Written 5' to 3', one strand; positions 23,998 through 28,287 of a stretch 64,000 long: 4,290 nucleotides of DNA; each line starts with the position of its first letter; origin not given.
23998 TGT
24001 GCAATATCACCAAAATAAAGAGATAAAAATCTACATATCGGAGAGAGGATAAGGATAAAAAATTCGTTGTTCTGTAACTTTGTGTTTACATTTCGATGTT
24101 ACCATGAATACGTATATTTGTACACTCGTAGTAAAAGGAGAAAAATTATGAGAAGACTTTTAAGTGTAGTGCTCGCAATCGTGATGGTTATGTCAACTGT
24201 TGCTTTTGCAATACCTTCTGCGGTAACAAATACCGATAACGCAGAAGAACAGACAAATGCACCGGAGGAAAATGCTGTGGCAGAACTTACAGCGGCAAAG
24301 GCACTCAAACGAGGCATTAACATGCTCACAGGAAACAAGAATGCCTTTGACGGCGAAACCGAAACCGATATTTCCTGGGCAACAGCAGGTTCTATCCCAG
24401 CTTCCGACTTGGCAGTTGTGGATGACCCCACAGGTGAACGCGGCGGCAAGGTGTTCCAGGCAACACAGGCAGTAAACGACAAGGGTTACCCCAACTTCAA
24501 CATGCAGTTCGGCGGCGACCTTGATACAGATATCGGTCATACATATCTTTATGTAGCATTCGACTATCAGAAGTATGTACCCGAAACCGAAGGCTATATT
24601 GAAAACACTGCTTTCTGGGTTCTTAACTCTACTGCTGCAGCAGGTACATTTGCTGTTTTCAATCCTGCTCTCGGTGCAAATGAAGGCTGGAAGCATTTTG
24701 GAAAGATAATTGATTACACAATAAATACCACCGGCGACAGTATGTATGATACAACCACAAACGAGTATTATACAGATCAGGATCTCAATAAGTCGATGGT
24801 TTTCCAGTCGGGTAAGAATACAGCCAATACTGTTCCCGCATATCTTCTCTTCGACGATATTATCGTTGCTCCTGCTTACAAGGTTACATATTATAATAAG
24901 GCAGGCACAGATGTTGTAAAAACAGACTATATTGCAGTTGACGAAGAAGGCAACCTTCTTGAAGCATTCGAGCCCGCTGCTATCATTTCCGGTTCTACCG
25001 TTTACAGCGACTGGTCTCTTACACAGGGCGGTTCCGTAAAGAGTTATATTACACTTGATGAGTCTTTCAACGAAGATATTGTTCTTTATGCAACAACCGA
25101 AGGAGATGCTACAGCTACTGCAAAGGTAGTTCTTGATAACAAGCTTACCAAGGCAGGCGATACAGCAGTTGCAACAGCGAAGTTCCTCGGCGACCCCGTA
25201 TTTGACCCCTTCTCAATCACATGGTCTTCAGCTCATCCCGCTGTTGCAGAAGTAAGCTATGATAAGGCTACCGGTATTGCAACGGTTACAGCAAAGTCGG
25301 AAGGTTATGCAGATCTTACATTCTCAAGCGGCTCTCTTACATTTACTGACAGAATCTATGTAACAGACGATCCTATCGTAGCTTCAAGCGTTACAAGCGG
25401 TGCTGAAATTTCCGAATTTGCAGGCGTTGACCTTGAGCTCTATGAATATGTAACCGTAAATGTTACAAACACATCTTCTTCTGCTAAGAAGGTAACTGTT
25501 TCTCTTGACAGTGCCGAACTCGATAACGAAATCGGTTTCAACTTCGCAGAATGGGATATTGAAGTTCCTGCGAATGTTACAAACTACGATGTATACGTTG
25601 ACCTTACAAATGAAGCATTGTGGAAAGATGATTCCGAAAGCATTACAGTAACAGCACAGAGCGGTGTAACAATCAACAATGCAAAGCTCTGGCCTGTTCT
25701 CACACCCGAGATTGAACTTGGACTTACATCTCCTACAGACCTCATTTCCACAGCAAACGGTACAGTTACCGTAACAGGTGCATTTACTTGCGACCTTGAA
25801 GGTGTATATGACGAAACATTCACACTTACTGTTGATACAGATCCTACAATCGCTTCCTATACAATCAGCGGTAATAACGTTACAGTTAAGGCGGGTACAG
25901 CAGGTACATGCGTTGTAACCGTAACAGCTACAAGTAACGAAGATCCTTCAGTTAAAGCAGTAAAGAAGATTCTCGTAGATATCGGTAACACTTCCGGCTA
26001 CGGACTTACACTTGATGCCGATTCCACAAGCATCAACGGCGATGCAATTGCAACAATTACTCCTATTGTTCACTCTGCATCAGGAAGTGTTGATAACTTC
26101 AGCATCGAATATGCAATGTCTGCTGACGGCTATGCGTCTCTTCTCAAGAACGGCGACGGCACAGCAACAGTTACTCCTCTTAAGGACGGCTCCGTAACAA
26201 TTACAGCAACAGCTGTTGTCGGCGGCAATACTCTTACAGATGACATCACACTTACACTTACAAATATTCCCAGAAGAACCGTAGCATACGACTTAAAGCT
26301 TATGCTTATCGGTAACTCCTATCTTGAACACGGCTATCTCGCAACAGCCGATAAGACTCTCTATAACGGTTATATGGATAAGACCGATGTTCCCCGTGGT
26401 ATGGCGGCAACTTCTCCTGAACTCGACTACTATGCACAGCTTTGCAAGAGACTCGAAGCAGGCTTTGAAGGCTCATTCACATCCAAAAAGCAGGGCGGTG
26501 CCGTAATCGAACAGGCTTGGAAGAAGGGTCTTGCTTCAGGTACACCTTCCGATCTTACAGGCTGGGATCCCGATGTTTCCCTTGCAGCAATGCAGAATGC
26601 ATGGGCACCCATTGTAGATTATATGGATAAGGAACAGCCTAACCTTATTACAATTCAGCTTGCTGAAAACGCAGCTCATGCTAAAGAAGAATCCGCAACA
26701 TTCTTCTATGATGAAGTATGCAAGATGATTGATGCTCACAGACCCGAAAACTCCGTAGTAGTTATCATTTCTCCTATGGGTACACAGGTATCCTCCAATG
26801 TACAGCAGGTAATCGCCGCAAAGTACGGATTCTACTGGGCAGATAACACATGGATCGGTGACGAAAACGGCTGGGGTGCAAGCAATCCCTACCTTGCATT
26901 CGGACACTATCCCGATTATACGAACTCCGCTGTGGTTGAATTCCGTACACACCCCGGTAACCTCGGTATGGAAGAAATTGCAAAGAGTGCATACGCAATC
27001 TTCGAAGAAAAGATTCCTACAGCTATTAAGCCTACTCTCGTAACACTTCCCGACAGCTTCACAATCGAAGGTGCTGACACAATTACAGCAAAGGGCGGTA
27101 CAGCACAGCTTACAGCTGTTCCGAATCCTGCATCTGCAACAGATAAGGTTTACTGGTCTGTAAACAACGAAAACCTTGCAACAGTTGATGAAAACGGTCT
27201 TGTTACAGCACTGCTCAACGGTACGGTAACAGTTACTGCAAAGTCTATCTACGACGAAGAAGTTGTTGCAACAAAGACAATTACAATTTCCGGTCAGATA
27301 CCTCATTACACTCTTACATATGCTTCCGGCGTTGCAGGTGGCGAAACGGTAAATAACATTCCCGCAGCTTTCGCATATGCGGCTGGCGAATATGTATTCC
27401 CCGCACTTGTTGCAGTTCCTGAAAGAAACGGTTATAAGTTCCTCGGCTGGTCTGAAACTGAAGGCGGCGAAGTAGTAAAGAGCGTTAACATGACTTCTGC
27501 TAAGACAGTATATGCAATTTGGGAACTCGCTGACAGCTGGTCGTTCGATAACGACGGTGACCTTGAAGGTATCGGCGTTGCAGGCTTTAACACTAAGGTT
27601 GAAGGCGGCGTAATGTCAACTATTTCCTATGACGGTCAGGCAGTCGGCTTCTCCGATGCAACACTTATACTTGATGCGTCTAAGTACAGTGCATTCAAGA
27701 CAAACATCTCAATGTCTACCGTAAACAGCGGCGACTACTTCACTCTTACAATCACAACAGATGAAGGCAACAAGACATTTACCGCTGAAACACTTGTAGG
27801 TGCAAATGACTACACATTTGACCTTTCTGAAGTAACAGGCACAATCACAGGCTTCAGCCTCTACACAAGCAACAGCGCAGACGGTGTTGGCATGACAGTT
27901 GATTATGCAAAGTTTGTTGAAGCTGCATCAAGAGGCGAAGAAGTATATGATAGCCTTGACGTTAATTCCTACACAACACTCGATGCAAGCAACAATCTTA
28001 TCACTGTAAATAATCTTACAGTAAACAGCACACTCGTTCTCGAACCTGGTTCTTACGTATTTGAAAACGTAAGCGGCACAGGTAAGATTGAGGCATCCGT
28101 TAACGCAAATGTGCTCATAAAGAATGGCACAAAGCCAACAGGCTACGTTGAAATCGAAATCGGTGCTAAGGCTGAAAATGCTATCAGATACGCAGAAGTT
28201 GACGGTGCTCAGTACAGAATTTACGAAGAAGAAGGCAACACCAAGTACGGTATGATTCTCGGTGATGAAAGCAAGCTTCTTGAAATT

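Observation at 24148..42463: Co-oriented array of giant mosaic secreted proteins built by domain shuffling from one shared kit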

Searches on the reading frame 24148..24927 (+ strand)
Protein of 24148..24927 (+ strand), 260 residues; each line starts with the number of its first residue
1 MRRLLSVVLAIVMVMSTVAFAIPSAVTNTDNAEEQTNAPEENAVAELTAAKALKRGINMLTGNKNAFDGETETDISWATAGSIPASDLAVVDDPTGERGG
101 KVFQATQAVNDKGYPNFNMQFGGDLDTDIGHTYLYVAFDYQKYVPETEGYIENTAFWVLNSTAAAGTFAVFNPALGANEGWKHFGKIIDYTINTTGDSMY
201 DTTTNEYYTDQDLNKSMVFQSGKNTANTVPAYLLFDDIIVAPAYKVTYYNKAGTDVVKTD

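Call 13: search_protein_families(library=pfam, proteins=[window:24148-24927:+], max_evalue=5)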
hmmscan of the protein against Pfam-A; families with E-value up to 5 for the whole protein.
seq(260 aa): 2 families
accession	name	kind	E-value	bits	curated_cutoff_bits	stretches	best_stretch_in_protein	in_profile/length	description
PF23379.1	DUF7096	-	0.012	15.9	27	1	1-46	1-47/208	Domain of unknown function (DUF7096)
PF13670.12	PepSY_2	-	0.24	11.9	24.3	1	8-48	4-39/83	Peptidase propeptide and YPEB domain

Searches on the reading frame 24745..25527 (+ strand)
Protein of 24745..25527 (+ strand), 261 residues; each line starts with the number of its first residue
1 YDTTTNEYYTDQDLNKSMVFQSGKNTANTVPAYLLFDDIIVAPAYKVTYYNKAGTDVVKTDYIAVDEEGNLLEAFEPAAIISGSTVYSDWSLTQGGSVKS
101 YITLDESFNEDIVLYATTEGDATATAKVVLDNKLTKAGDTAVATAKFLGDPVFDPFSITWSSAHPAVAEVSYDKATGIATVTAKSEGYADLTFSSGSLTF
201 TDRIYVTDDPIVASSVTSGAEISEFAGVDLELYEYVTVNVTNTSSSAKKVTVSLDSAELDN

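Call 13: search_protein_families(library=pfam, proteins=[window:24745-25527:+], max_evalue=5)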
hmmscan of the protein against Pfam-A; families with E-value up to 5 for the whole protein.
seq(261 aa): 1 family
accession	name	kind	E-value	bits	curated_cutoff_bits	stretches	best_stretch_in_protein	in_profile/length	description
PF02368.24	Big_2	-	0.011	16.1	22.8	1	154-197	33-70/79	Bacterial Ig-like domain (group 2)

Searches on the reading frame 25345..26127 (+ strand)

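Call 13: search_protein_families(library=pfam, proteins=[window:25345-26127:+], max_evalue=5)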
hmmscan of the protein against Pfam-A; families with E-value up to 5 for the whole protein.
seq(261 aa): 5 families
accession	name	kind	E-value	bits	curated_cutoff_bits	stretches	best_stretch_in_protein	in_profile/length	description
PF11614.14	FixG_C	-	2.3e-05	25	25.6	2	156-204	46-94/119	IG-like fold at C-terminal of FixG, putative oxidoreductase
PF00386.27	C1q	-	0.062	14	23.7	1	143-177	35-69/127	C1q domain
PF12229.13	PG_binding_4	-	0.14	12.8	22.1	1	162-188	67-93/117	Putative peptidoglycan binding domain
PF14016.12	DUF4232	-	0.22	12.1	27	1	140-211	24-97/129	Domain of unknown function (DUF4232)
PF06280.18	fn3_5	-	0.58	11.3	27.6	1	156-198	41-83/112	Fn3-like domain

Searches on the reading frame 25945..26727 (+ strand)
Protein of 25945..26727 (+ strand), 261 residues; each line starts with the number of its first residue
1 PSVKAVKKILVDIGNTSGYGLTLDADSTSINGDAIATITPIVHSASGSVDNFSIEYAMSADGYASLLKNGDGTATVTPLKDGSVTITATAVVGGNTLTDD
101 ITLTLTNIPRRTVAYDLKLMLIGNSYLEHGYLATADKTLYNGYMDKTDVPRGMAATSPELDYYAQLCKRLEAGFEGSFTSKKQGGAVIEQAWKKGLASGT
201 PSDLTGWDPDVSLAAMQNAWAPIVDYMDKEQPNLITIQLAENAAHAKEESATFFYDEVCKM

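Call 13: search_protein_families(library=pfam, proteins=[window:25945-26727:+], max_evalue=5)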
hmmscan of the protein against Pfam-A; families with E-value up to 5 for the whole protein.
seq(261 aa): 4 families
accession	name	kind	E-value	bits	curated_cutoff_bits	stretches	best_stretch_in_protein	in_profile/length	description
PF17892.7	Cadherin_5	-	0.0038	17.5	26.5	1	49-104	38-94/98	Cadherin-like domain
PF02368.24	Big_2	-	0.009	16.4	22.8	1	22-97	6-75/79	Bacterial Ig-like domain (group 2)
PF21602.3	GldM_3rd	-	0.088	13.5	25.2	1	55-95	33-70/82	GldM third domain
PF02369.22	Big_1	-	0.33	11.5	34.9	1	21-102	4-91/93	Bacterial Ig-like domain (group 1)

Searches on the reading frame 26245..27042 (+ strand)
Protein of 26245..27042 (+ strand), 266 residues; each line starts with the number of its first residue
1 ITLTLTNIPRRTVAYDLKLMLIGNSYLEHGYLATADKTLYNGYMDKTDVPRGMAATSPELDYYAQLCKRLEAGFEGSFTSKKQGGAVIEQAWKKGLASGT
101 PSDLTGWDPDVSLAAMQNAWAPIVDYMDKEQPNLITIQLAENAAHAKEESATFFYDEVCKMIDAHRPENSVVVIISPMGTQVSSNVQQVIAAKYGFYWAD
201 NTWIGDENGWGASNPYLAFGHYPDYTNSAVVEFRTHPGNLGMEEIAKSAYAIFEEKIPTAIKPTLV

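Call 51: search_solved_structures(query=A4, max_evalue=10, show_alignments=2)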
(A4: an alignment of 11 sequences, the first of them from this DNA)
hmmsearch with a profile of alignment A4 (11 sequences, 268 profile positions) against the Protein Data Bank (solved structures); distinct sequences matched with E-value up to 10: 1.
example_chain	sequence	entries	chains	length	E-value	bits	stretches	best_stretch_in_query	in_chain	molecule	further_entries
3lxu_X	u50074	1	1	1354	0.84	12.2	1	57-173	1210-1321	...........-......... 2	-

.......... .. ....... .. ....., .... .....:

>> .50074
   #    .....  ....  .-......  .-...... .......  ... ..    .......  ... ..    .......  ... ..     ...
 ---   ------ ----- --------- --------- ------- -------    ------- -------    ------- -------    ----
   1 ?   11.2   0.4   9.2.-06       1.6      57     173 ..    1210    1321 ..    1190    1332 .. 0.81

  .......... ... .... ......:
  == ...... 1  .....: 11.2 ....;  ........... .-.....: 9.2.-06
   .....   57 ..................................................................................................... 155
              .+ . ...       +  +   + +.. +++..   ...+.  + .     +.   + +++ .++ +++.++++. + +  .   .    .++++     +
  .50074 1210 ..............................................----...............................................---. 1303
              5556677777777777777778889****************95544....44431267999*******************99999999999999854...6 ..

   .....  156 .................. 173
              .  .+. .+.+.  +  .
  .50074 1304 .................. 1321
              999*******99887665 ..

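Call 52: search_protein_families(library=pfam, alignment_id=A4, max_evalue=5)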
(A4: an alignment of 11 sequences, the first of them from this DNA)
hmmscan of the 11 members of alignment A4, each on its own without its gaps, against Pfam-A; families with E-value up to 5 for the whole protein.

A. member 1, seq(266 aa): 0 families

B. families by the number of members that match (of 11 scanned): 7 families
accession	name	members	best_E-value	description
PF22593.3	SPMIP11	2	0.1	Sperm microtubule inner protein 11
PF22057.2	BACOVA_00961-like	1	0.015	BACOVA_00961-like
PF09989.15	DUF2229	1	0.061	CoA enzyme activase uncharacterised domain (DUF2229)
PF06889.16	DUF1266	1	0.097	Protein of unknown function (DUF1266)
PF13472.12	Lipase_GDSL_2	1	0.12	GDSL-like Lipase/Acylhydrolase family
PF24706.1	DUF7669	1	0.15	Domain of unknown function (DUF7669)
PF04937.20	DUF659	1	0.2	Protein of unknown function (DUF 659)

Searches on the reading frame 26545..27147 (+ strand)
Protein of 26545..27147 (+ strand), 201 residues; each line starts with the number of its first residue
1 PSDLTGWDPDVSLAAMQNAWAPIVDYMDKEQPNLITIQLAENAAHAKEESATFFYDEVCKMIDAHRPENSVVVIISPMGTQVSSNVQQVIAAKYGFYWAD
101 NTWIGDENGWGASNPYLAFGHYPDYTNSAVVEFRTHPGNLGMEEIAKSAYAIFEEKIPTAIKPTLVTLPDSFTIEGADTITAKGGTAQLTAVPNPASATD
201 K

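Call 13: search_protein_families(library=pfam, proteins=[window:26545-27147:+], max_evalue=5)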
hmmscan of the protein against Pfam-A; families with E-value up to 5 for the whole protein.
seq(201 aa): 1 family
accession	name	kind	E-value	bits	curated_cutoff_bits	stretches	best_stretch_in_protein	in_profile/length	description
PF19729.6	LRR_FBXL18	-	0.4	9.5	27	1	122-180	140-197/591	F-box/LRR-repeat protein 18, LRR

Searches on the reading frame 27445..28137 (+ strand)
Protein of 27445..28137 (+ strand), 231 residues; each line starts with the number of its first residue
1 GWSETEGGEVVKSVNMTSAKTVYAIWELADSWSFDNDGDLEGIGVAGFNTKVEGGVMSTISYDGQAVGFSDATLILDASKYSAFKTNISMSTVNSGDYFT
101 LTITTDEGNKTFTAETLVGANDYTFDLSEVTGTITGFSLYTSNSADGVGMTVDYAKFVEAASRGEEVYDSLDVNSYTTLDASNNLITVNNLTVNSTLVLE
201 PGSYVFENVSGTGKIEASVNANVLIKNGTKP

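Call 13: search_protein_families(library=pfam, proteins=[window:27445-28137:+], max_evalue=5)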
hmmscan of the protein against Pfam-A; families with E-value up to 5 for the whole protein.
seq(231 aa): 2 families
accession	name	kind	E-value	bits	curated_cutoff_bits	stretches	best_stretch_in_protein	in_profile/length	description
PF15607.11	Ntox44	-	0.017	16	24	1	62-98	53-88/104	Bacterial toxin 44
PF17961.7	Big_8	-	0.61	10.7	22.9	1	80-159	6-78/103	Bacterial Ig domain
